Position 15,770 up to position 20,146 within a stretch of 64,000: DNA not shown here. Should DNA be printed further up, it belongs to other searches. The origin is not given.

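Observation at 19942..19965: An 11-bp perfect tandem duplication splits a roughly 3,530-aa T9SS surface protein into two ORFs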

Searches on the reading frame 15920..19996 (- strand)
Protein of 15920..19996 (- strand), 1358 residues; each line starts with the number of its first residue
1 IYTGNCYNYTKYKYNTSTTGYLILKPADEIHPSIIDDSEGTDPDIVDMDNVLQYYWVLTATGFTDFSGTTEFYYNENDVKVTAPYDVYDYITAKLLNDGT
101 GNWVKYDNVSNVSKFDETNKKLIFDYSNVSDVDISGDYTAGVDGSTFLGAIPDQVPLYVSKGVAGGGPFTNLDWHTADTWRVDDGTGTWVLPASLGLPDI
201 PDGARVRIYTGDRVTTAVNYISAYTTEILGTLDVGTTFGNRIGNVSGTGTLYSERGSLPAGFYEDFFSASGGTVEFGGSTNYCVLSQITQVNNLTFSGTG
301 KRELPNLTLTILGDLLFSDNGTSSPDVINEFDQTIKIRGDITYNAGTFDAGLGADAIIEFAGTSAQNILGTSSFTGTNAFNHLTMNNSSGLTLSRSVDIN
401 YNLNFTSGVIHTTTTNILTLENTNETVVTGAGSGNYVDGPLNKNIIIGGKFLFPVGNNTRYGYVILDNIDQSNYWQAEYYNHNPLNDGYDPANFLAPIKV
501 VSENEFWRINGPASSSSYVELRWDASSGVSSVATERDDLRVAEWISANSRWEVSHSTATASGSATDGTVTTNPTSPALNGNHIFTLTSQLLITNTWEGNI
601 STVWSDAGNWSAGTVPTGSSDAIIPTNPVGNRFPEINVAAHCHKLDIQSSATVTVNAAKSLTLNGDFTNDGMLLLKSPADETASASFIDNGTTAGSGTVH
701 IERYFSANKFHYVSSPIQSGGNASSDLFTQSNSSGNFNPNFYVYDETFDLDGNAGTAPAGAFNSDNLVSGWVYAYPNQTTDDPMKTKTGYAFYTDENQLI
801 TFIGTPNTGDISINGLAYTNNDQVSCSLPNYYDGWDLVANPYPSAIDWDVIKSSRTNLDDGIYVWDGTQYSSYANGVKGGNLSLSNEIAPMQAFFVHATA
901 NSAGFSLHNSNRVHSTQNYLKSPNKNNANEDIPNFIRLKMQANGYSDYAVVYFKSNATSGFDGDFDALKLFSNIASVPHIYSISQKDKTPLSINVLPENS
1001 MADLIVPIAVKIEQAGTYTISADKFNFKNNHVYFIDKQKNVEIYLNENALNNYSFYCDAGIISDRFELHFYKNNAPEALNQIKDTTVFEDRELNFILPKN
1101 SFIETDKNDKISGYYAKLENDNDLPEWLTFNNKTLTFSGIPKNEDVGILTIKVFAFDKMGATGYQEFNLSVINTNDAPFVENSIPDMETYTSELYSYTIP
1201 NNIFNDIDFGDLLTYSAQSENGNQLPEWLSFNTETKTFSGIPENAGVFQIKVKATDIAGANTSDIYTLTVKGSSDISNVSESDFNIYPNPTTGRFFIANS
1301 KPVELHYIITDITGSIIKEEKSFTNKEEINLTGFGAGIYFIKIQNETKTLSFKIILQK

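Call 6: search_protein_families(library=pfam, proteins=[window:15920-19996:-], max_evalue=0.01)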
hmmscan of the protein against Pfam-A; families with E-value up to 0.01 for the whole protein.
window:15920-19996:- (1358 aa): 2 families
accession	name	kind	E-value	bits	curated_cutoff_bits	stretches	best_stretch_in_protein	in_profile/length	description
PF05345.18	He_PIG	-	5.1e-30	104.2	24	2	1177-1270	1-95/96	Putative Ig domain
PF18962.6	Por_Secre_tail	-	2.6e-13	50.5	27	1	1286-1355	1-74/75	Secretion system C-terminal sorting domain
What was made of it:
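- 16187..16468 (-): He_PIG putative Ig domain, best-scoring of two stretches. The other lies just upstream. call 6 (PF05345, 104 bits, 2 stretches)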

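Call 7: search_protein_families(library=ncbifam, proteins=[window:15920-19996:-], max_evalue=0.01)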
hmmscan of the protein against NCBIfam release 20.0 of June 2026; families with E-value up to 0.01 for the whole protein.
window:15920-19996:- (1358 aa): 1 family
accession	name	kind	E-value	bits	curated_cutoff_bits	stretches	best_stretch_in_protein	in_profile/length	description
TIGR04183.1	Por_Secre_tail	domain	7.4e-13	48.3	23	1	1286-1357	1-72/72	T9SS type A sorting domain-containing protein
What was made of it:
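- Domain hits are in calls 6 and 7.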

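Call 14: find_encoding_contigs(protein=window:15920-19855:-, flank=3000, max_places=10)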
Protein window:15920-19855:- (1311 aa): no gene with exactly this product is on record in the collection.
